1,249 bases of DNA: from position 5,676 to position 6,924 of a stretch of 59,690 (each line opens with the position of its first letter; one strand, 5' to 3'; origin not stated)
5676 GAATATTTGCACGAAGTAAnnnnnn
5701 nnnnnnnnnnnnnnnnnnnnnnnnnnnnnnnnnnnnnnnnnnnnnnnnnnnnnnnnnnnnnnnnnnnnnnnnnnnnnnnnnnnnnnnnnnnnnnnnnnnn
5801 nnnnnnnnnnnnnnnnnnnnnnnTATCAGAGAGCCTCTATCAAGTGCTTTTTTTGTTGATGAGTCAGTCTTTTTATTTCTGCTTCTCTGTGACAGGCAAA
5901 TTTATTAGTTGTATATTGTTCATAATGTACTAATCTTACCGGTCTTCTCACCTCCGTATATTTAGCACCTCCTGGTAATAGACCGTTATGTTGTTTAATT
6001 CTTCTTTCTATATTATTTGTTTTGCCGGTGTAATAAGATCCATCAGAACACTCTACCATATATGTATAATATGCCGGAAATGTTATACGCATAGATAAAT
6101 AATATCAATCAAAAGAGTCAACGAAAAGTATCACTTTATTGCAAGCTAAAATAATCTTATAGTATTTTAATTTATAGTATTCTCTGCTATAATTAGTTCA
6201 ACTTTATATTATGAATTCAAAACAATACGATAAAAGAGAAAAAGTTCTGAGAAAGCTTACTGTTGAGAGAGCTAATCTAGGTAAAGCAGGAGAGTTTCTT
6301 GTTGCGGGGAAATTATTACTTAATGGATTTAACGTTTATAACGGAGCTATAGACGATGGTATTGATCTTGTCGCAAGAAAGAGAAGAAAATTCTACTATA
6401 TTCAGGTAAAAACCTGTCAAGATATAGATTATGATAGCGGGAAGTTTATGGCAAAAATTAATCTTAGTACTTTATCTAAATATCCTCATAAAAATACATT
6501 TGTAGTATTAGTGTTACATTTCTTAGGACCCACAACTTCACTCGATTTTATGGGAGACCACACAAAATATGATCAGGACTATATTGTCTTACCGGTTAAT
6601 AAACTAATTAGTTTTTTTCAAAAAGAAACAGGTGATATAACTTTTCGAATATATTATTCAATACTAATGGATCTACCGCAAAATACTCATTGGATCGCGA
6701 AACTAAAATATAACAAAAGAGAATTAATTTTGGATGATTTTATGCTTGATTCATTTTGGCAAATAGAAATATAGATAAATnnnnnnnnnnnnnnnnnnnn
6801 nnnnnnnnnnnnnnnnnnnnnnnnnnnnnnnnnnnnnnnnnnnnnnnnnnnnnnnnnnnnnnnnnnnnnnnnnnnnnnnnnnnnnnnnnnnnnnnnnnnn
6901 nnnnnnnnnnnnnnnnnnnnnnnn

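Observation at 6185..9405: Tight four-gene unit: PD-(D/E)xK nuclease-like, HTH protein with large helical domain, second PD-(D/E)xK-like protein and an orphan (candidate defence or addiction system)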

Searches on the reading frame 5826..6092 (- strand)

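Call 3: search_protein_families(library=pfam, proteins=[window:5826-6092:-], max_evalue=1)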
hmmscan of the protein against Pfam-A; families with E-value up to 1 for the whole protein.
window:5826-6092:- (88 aa): 2 families
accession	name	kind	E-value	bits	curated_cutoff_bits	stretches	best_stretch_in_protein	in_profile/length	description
PF01541.30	GIY-YIG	-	1.2e-16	61.2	22.6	1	8-81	2-76/78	GIY-YIG catalytic domain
PF10544.15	T5orf172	-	0.067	14.2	20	1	9-58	4-48/101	T5orf172 domain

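Call 4: search_protein_families(library=padloc, proteins=[window:5826-6092:-], max_evalue=1)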
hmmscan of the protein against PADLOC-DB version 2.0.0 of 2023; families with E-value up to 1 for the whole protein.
window:5826-6092:- (88 aa): 1 family
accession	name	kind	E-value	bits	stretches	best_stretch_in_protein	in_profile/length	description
PDLC03975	UzuA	-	0.012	13.3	1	20-35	170-185/277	-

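Call 5: search_protein_families(library=ncbifam, proteins=[window:5826-6092:-], max_evalue=1)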
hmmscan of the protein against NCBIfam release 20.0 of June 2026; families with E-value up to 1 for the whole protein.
window:5826-6092:- (88 aa): 1 family
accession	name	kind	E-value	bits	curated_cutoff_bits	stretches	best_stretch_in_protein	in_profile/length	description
NF005906.0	PRK07883.1-4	equivalog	0.052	11.9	495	1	11-71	220-281/563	DEDD exonuclease domain-containing protein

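Call 6: search_protein_families(library=phrogs, proteins=[window:5826-6092:-], max_evalue=1)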
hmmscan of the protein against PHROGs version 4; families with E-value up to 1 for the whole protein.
window:5826-6092:- (88 aa): 2 families
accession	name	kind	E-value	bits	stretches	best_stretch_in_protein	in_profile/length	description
phrog_5123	-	DNA, RNA and nucleotide metabolism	0.05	14.5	1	9-36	3-31/152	homing endonuclease with GIY-YIG motif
phrog_19399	-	unknown function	0.059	14.3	1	4-32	7-35/67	-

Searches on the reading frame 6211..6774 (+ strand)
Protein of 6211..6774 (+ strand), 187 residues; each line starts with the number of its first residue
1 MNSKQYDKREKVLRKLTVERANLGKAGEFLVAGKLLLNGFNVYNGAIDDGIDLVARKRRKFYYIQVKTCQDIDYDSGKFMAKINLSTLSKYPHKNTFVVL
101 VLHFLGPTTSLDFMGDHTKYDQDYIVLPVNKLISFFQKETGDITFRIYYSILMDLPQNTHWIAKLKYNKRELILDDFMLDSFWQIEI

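Call 3: search_protein_families(library=pfam, proteins=[window:6211-6774:+], max_evalue=1)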
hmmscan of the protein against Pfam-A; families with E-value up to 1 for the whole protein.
window:6211-6774:+ (187 aa): 4 families
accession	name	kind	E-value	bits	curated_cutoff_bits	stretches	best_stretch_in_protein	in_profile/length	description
PF11645.14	PDDEXK_5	-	0.00041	20.8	26.1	1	22-83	5-66/138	PD-(D/E)XK endonuclease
PF13156.12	Mrr_cat_2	-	0.057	13.7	22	1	45-88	26-66/127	Restriction endonuclease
PF14280.11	DUF4365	-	0.058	13.9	24.3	1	37-105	14-94/139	Domain of unknown function (DUF4365)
PF04471.18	Mrr_cat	-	0.21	12.1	21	1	31-69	13-57/115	Restriction endonuclease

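Call 4: search_protein_families(library=padloc, proteins=[window:6211-6774:+], max_evalue=1)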
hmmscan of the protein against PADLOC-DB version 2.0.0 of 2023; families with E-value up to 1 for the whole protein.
window:6211-6774:+ (187 aa): 1 family
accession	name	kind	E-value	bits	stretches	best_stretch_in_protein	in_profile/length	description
PDLC04787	PDC-S01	-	0.00057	16.9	1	19-67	307-356/412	-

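Call 5: search_protein_families(library=ncbifam, proteins=[window:6211-6774:+], max_evalue=1)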
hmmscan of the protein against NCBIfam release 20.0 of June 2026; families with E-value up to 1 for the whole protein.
window:6211-6774:+ (187 aa): 2 families
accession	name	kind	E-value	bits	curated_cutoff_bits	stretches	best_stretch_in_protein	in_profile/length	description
NF011271.0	PRK14678.1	equivalog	0.0023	17.9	172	1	18-84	3-62/120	hypothetical protein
NF009154.0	PRK12497.3-3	equivalog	0.013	15.5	109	1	18-76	7-68/123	YraN family protein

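Call 6: search_protein_families(library=phrogs, proteins=[window:6211-6774:+], max_evalue=1)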
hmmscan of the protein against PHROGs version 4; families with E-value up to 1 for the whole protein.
window:6211-6774:+ (187 aa): 1 family
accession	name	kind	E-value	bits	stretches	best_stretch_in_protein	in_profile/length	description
phrog_5018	-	unknown function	1.8e-09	38.9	1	21-82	5-66/134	-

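Call 52: search_protein_representatives(protein=window:6211-6774:+)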
Query: 187 residues. Proteins with E-value up to 0.001 (for the whole library): 262; up to 1e-10: 7; up to 1e-30: 3. The best 150 are listed.
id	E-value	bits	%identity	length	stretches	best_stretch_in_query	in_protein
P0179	3.6e-75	268.2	65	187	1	1-187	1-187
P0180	5.1e-54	199.3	52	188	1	5-187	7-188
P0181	9.8e-46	172.3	54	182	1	14-185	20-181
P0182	4.1e-16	75.7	51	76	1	114-187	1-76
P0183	7.2e-15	71.7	43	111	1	80-185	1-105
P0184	1.9e-11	60.6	42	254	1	17-106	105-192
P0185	8.6e-11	58.4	44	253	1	21-103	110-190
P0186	2.4e-10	56.9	43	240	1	23-103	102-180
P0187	2.9e-10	56.7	45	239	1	21-102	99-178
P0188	3.0e-10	56.7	42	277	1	17-105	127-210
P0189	3.2e-10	56.5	36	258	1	13-146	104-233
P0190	3.2e-10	56.5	40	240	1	19-103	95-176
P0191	4.5e-10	56.1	46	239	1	19-103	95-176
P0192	5.2e-10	55.9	39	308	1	20-107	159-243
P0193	6.9e-10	55.4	43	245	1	18-103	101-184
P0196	1.4e-09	54.5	37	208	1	21-162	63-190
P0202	4.0e-09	53.0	40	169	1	22-114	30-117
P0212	1.6e-08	51.0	37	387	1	20-106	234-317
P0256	4.1e-07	46.4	39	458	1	23-103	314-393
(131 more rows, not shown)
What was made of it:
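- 6211..6774 (+): Gene 1, 187 aa: stand-alone PD-(D/E)xK nuclease of the PDDEXK_5 (PF11645) type, lacking the N-terminal HARE-HTH-like domain of its longer relatives. 262 representatives at E<=1e-3 (call 52).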

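Call 58: search_protein_families(library=pfam, proteins=[P0179, P0180, P0184, P0185, P0189, P0192, P0196, P0212, P0256, P0202], max_evalue=0.01)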
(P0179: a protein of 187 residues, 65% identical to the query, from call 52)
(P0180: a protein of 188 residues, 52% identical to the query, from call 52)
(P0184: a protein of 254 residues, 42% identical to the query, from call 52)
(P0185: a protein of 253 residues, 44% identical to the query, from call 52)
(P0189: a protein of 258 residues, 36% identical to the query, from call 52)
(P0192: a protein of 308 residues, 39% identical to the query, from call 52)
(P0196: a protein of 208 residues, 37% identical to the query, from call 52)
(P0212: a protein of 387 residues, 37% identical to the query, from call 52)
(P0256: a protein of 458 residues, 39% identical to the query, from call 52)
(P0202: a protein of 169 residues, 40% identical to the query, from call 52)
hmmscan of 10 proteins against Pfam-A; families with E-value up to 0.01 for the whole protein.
P0179 (187 aa): 1 family
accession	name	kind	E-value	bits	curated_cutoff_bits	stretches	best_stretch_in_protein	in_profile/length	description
PF11645.14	PDDEXK_5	-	0.00023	21.6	26.1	1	22-91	5-74/138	PD-(D/E)XK endonuclease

P0180 (188 aa): 1 family
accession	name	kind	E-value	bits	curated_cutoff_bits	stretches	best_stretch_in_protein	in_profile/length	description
PF11645.14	PDDEXK_5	-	8.4e-05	23.1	26.1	1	25-153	6-119/138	PD-(D/E)XK endonuclease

P0184 (254 aa): 3 families
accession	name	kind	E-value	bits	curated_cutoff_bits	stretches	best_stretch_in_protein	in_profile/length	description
PF11645.14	PDDEXK_5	-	2.2e-05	24.9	26.1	1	111-184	6-81/138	PD-(D/E)XK endonuclease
PF13156.12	Mrr_cat_2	-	0.0097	16.2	22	0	131-156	24-51/127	Restriction endonuclease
PF14280.11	DUF4365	-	0.0099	16.4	24.3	0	134-195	26-98/139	Domain of unknown function (DUF4365)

P0185 (253 aa): 2 families
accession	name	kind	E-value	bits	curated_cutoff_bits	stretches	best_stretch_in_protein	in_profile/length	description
PF11645.14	PDDEXK_5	-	2.2e-10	41.1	26.1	1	108-215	2-117/138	PD-(D/E)XK endonuclease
PF14280.11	DUF4365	-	0.0005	20.6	24.3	1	121-197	12-99/139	Domain of unknown function (DUF4365)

P0189 (258 aa): 0 families

P0192 (308 aa): 1 family
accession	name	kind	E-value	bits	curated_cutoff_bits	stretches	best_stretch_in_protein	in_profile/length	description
PF11645.14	PDDEXK_5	-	0.00088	19.7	26.1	1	159-230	3-75/138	PD-(D/E)XK endonuclease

P0196 (208 aa): 1 family
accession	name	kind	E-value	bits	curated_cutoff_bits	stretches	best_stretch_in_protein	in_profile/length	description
PF11645.14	PDDEXK_5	-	0.0044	17.5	26.1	1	61-120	2-63/138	PD-(D/E)XK endonuclease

P0212 (387 aa): 1 family
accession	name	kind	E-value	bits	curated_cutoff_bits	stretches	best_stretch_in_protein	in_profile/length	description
PF11645.14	PDDEXK_5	-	0.0047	17.4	26.1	1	236-307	5-77/138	PD-(D/E)XK endonuclease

P0256 (458 aa): 3 families
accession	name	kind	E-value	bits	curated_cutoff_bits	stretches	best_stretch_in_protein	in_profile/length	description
PF05066.19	HARE-HTH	-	8.2e-05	23.4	25.9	1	212-268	3-54/71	HB1, ASXL, restriction endonuclease HTH domain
PF11645.14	PDDEXK_5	-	0.00039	20.9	26.1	1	310-382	2-75/138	PD-(D/E)XK endonuclease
PF13156.12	Mrr_cat_2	-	0.0069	16.7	22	0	334-370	24-62/127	Restriction endonuclease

P0202 (169 aa): 1 family
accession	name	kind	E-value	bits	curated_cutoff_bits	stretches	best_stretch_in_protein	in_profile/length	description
PF11645.14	PDDEXK_5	-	9.3e-06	26.2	26.1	1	28-98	3-76/138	PD-(D/E)XK endonuclease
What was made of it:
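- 6211..6774 (+): Relatives reach the Pfam cut-off, e.g. P0185 at 41 bits (call 58).
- On PDDEXK_5 (PF11645) (gene 1): Relatives P0185 (41.1 bits) and P0202 (26.2 bits) pass (call 58).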

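Call 59: find_encoding_contigs(protein=P0179, flank=5000, max_places=3)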
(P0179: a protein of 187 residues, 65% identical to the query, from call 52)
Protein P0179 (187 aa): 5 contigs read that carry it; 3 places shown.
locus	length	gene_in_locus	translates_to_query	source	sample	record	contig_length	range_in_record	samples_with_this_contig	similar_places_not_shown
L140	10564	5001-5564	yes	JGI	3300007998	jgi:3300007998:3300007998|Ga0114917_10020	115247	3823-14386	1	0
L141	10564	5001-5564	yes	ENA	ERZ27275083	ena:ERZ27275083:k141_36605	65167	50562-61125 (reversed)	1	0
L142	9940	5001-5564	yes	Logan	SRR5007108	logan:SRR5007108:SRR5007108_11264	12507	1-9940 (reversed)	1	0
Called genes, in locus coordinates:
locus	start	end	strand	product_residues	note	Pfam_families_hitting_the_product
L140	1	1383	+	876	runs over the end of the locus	PF02366:PMT (weak), PF13231:PMT_2, PF01270:Glyco_hydro_8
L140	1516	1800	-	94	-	-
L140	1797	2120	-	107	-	-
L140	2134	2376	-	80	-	-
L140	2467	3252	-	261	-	-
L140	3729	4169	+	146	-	-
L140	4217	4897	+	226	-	PF06941:NT5C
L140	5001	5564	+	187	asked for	-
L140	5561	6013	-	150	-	-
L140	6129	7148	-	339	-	PF02899:Phage_int_SAM_1, PF00589:Phage_integrase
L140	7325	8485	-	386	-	PF00091:Tubulin, PF12327:FtsZ_C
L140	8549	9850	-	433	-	PF14450:FtsA (weak), PF02491:SHS2_FTSA, PF11104:PilM_2 (weak), PF14450:FtsA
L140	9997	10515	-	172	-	-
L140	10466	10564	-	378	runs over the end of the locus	PF03033:Glyco_transf_28, PF04101:Glyco_tran_28_C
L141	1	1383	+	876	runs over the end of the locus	PF02366:PMT (weak), PF13231:PMT_2, PF01270:Glyco_hydro_8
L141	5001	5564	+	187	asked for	-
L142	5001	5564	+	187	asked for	-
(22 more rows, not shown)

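Call 60: find_encoding_contigs(protein=P0180, flank=5000, max_places=3)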
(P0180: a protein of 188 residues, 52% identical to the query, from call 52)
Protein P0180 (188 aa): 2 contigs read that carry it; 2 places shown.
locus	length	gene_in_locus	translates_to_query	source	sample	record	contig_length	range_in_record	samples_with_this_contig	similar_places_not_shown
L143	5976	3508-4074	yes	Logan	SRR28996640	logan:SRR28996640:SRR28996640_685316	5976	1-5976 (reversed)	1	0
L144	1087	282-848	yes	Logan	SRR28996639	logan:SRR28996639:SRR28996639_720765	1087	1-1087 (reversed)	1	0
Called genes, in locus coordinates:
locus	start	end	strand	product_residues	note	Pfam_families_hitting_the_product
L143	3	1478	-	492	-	?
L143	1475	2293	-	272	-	PF23343:REP_ORF2-G2P, PF20199:RepSA (faint)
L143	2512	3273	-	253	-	-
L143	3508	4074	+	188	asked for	-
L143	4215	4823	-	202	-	PF01844:HNH, PF14279:HNH_5 (weak)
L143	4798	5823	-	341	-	PF00145:DNA_methylase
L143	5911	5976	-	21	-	?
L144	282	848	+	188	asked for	-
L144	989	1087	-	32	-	?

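Call 61: find_encoding_contigs(protein=P0181, flank=5000, max_places=3)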
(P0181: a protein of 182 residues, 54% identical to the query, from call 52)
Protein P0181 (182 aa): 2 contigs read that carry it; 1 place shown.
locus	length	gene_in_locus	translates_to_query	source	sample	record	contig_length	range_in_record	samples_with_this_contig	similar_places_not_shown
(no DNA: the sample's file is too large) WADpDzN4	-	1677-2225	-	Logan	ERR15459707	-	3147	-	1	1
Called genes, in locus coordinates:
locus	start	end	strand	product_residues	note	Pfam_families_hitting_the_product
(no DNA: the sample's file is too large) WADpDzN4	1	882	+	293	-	?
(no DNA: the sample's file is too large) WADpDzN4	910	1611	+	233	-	PF20247:DUF6602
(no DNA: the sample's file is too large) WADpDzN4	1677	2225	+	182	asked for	-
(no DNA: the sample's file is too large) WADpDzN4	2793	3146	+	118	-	?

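Call 80: find_related_loci(query=window:6211-6774:+, collection=viral_contigs, flank=6000)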
Query window:6211-6774:+ (187 aa) in viral_contigs; peptide patterns used: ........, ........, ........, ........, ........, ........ (x = any residue, [..] = any of these).
4 stretches matched a pattern, but none encodes a relative of the query by tblastn (E <= 1e-3).

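Call 87: search_solved_structures(query=window:6211-6774:+, max_evalue=10)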
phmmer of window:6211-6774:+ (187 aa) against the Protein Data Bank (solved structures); distinct sequences matched with E-value up to 10: 0.
